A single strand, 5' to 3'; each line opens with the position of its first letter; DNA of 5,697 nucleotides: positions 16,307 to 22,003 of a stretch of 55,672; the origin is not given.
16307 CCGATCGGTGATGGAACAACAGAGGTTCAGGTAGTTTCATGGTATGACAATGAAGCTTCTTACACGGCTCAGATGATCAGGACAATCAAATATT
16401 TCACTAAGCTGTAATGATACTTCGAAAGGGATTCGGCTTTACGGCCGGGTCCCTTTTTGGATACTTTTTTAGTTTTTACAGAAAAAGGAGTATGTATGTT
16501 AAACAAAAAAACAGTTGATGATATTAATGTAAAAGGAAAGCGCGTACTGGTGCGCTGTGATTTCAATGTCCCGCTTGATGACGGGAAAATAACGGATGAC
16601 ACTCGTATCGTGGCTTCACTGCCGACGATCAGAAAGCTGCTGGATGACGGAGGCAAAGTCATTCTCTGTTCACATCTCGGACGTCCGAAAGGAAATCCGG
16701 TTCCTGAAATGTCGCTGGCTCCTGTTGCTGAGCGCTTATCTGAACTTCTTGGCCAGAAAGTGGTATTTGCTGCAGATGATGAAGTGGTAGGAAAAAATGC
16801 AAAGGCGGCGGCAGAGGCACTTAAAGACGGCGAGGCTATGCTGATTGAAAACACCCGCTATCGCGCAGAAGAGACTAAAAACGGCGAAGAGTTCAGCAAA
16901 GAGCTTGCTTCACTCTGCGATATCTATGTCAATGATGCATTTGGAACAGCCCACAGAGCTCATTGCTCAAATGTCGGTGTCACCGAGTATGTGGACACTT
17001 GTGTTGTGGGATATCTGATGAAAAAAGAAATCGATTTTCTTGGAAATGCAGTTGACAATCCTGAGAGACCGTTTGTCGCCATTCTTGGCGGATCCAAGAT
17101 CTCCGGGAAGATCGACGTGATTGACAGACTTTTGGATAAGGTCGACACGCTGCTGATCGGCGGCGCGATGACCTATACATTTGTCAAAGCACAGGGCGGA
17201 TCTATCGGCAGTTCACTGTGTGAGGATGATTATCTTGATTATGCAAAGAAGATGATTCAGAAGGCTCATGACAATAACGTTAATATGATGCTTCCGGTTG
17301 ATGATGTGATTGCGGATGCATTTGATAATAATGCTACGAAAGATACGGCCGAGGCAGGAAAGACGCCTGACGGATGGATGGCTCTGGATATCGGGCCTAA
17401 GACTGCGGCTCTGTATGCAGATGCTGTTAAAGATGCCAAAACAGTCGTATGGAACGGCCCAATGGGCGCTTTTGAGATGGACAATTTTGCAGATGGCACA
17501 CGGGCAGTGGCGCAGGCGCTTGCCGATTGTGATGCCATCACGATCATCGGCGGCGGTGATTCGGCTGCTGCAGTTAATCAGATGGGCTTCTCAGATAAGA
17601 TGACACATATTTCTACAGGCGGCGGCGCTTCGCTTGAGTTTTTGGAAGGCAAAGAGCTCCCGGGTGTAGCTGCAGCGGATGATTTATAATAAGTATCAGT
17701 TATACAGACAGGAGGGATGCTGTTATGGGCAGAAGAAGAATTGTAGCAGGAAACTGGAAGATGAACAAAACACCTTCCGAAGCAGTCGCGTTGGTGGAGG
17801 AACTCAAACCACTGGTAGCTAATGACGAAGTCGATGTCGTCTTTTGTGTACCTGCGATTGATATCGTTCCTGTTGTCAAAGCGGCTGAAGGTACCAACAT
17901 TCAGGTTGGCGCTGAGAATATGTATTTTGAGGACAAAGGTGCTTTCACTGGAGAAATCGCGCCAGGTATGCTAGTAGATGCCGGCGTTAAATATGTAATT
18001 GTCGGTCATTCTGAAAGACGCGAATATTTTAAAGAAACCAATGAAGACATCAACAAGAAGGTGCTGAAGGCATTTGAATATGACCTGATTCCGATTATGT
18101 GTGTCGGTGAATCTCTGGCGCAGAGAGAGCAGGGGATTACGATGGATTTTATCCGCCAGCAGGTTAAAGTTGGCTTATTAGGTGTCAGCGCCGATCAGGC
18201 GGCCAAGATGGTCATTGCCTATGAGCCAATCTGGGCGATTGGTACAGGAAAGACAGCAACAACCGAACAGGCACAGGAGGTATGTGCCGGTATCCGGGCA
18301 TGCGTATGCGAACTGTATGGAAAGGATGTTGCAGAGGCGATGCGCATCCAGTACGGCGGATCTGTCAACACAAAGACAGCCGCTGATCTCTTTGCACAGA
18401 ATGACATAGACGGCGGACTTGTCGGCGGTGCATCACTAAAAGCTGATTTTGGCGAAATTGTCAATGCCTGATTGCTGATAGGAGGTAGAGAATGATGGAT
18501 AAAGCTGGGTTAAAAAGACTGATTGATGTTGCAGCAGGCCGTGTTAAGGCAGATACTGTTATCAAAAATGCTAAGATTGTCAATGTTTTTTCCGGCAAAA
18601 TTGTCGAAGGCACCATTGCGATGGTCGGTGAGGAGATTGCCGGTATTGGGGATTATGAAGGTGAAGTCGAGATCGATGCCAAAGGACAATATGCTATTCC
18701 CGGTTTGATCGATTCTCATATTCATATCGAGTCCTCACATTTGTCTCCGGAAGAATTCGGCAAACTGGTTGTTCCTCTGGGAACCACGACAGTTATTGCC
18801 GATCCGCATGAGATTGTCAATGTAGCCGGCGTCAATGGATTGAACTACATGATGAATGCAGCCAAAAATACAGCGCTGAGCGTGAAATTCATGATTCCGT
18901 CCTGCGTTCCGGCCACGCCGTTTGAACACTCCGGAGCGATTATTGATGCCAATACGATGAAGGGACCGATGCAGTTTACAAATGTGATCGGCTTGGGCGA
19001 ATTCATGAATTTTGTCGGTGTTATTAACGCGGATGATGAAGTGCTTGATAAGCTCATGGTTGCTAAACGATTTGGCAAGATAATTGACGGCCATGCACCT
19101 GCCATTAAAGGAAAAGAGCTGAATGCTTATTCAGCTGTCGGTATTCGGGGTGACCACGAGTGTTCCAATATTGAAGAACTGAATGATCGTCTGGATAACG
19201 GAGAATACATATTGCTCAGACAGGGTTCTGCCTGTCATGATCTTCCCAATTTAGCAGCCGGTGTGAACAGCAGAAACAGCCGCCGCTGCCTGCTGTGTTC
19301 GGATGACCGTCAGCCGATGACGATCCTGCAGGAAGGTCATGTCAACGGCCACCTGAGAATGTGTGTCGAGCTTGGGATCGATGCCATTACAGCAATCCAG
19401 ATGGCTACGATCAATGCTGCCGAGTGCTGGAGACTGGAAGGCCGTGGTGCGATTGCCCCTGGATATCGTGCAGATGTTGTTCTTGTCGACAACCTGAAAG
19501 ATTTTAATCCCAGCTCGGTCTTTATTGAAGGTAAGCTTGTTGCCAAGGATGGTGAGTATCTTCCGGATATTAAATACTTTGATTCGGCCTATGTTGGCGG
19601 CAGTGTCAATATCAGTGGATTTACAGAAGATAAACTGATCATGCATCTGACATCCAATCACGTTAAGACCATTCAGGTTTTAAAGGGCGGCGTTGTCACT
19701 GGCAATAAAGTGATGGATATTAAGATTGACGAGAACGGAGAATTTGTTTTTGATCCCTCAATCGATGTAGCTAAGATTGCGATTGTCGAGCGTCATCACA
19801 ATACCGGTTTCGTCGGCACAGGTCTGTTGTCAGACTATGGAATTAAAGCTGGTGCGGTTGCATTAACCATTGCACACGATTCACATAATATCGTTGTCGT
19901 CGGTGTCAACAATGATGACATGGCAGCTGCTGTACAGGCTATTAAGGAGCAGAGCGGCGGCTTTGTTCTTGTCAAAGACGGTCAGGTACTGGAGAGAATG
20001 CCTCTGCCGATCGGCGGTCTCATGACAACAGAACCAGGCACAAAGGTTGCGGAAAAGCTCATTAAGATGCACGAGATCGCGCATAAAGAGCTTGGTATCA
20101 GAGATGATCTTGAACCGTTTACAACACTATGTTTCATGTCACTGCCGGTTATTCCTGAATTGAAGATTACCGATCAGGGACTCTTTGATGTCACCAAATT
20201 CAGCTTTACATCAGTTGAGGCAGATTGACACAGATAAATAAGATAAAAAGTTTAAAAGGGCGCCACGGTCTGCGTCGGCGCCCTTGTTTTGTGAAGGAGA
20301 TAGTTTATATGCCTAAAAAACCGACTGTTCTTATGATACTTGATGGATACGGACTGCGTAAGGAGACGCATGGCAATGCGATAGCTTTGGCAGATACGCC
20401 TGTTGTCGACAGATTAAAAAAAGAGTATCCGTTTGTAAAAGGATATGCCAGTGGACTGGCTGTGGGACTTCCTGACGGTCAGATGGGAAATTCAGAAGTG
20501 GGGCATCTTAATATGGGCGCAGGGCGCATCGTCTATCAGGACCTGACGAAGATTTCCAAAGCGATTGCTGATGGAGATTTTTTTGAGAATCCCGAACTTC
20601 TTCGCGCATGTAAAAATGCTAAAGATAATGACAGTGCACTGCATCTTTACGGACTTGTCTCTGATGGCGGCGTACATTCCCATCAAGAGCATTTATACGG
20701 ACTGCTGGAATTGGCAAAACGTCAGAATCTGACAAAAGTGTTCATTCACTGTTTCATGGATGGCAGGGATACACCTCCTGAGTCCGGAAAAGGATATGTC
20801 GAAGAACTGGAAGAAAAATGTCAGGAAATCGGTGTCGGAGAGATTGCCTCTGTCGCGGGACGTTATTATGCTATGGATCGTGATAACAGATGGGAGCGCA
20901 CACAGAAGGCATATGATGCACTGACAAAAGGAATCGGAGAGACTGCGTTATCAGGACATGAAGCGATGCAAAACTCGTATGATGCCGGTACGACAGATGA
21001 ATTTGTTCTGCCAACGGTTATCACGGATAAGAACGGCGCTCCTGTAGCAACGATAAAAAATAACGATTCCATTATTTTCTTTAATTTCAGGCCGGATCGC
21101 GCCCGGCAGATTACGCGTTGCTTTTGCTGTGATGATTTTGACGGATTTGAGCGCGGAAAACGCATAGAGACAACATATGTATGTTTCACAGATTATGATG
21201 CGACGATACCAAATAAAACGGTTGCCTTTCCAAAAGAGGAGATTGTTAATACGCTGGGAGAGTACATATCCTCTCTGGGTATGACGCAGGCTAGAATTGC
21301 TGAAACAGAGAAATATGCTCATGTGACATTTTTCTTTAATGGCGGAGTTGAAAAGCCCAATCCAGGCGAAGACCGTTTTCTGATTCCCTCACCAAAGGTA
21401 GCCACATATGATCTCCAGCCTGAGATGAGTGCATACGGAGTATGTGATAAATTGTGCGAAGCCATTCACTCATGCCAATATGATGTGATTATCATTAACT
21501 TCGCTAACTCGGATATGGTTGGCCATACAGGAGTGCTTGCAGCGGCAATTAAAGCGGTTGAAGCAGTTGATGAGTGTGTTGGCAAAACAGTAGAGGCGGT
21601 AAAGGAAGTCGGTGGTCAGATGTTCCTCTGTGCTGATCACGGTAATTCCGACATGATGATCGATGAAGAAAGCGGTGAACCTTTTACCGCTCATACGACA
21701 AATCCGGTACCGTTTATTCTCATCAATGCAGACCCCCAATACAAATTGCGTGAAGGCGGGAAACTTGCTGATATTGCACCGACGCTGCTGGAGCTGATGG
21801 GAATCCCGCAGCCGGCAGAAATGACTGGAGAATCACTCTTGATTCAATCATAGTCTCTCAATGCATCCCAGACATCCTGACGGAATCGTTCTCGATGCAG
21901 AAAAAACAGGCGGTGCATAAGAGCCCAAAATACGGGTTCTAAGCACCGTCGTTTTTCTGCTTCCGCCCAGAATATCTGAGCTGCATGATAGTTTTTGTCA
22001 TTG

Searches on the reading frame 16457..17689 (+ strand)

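Call 6: search_protein_families(library=ncbifam, proteins=[window:16457-17689:+])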
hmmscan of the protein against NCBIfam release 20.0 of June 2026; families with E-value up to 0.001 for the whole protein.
window:16457-17689:+ (410 aa): 1 family
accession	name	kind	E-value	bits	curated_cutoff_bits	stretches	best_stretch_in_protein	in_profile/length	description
NF010569.0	PRK13962.1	equivalog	1.9e-183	611.1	883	1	15-407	1-391/645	bifunctional phosphoglycerate kinase/triosephosphate isomerase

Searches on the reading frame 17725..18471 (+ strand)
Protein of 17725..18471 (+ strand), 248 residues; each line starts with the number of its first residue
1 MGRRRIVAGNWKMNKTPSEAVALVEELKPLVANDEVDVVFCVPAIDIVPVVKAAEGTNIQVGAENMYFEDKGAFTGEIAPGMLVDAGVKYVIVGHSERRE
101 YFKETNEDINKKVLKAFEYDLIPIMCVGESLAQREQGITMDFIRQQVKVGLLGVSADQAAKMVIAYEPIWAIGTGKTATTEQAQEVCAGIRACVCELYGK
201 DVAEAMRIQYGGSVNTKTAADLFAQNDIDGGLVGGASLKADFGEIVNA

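Call 6: search_protein_families(library=ncbifam, proteins=[window:17725-18471:+])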
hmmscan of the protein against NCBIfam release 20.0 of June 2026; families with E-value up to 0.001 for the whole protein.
window:17725-18471:+ (248 aa): 9 families
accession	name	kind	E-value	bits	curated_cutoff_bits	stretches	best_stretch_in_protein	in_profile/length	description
NF010569.0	PRK13962.1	equivalog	7.2e-103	344.9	883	1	3-247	397-642/645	bifunctional phosphoglycerate kinase/triosephosphate isomerase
NF000722.0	PRK00042.2-1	equivalog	6.8e-67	225.4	293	1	6-245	5-244/256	triose-phosphate isomerase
TIGR00419.1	tim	equivalog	1.1e-59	202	130.6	1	6-241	1-228/228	triose-phosphate isomerase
NF012036.0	PRK15492.1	equivalog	9.1e-57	192.4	509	1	7-241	7-249/261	triosephosphate isomerase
NF011497.0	PRK14905.1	equivalog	4.7e-55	187.3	485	1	8-239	9-248/357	triosephosphate isomerase/PTS system glucose/sucrose-specific transporter subunit IIB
NF011163.0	PRK14565.1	equivalog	4.5e-49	167.3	298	1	7-245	5-230/240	triosephosphate isomerase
NF000728.0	PRK00042.3-2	equivalog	2.6e-46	158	255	1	6-245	2-225/231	triose-phosphate isomerase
NF000729.0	PRK00042.3-3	equivalog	1.5e-28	100.3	309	1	9-240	7-224/234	triose-phosphate isomerase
NF003302.0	PRK04302.1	subfamily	5.5e-13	49.2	132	1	10-129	9-123/223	triose-phosphate isomerase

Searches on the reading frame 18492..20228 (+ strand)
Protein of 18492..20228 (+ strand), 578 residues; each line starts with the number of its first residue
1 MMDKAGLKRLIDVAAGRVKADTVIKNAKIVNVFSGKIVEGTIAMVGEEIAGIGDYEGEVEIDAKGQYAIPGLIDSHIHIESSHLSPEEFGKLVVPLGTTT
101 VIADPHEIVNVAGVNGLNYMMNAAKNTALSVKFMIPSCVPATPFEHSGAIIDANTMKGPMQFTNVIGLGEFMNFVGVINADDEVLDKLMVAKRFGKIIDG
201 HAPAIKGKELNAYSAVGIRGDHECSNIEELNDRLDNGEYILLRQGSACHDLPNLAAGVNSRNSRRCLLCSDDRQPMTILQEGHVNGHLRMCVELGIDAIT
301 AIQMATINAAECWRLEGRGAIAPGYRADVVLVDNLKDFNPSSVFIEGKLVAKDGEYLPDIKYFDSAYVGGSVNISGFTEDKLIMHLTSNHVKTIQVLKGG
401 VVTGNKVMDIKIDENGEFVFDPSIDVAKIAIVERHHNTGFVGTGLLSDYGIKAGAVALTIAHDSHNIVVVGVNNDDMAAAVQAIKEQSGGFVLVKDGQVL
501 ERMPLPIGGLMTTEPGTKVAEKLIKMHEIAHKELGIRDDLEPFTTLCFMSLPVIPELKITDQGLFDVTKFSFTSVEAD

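Call 6: search_protein_families(library=ncbifam, proteins=[window:18492-20228:+])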
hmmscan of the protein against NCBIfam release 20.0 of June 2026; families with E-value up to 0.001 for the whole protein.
window:18492-20228:+ (578 aa): 45 families (the best 25 are shown)
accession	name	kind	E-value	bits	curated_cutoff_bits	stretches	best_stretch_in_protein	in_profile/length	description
TIGR01178.1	ade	equivalog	5e-184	612.8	472.5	1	21-574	1-551/552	adenine deaminase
NF007457.0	PRK10027.1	equivalog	3.8e-135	451.4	768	1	3-576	13-585/588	adenine deaminase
NF011983.0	PRK15446.1-4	equivalog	1.5e-13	50.4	486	2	20-86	3-67/379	alpha-D-ribose 1-methylphosphonate 5-triphosphate diphosphatase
TIGR02318.1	phosphono_phnM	equivalog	2.1e-13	50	390.55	2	295-350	319-375/376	phosphonate metabolism protein PhnM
NF011990.0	PRK15446.2-6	subfamily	7.4e-13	48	233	2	294-352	324-384/390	alpha-D-ribose 1-methylphosphonate 5-triphosphate diphosphatase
NF051886.1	XaaProDiPepCaul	equivalog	8.5e-13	48.1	500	2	279-334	319-375/398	Xaa-Pro dipeptidase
NF006689.0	PRK09237.1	equivalog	8e-12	44.4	371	1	21-102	4-90/383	amidohydrolase/deacetylase family metallohydrolase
NF011984.0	PRK15446.1-5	equivalog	1.4e-11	43.8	260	2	287-337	314-364/379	alpha-D-ribose 1-methylphosphonate 5-triphosphate diphosphatase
NF011989.0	PRK15446.2-5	equivalog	2.3e-11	43.1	565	1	267-352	299-379/385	alpha-D-ribose 1-methylphosphonate 5-triphosphate diphosphatase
NF006688.0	PRK09236.1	equivalog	3e-11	42.8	535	1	21-80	3-64/444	dihydroorotase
NF009941.0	PRK13404.1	subfamily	3.8e-11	42.3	647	1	20-81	4-65/478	dihydropyrimidinase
NF006056.0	PRK08204.1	subfamily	5.8e-11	41.8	391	1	21-82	4-70/449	hypothetical protein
NF002668.0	PRK02382.1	equivalog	1.3e-10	40.5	452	1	21-126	5-108/436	dihydroorotase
TIGR03178.1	allantoinase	equivalog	1.4e-09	37.3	357.85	1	21-80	1-61/441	allantoinase AllB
NF004995.0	PRK06380.1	subfamily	2.7e-09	36.5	567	1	22-82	3-66/418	metal-dependent hydrolase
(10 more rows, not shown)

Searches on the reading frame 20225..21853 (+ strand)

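Call 16: search_protein_families(library=pfam, proteins=[window:20225-21853:+], max_evalue=0.00001)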
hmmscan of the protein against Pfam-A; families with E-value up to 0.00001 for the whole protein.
window:20225-21853:+ (542 aa): 2 families
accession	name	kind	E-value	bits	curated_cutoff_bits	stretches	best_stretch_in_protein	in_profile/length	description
PF06415.18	iPGM_N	-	8.9e-93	310.2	27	1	110-325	1-216/217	BPG-independent PGAM N-terminus (iPGM_N)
PF01676.23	Metalloenzyme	-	2.7e-84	283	24.3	1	32-528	1-251/252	Metalloenzyme superfamily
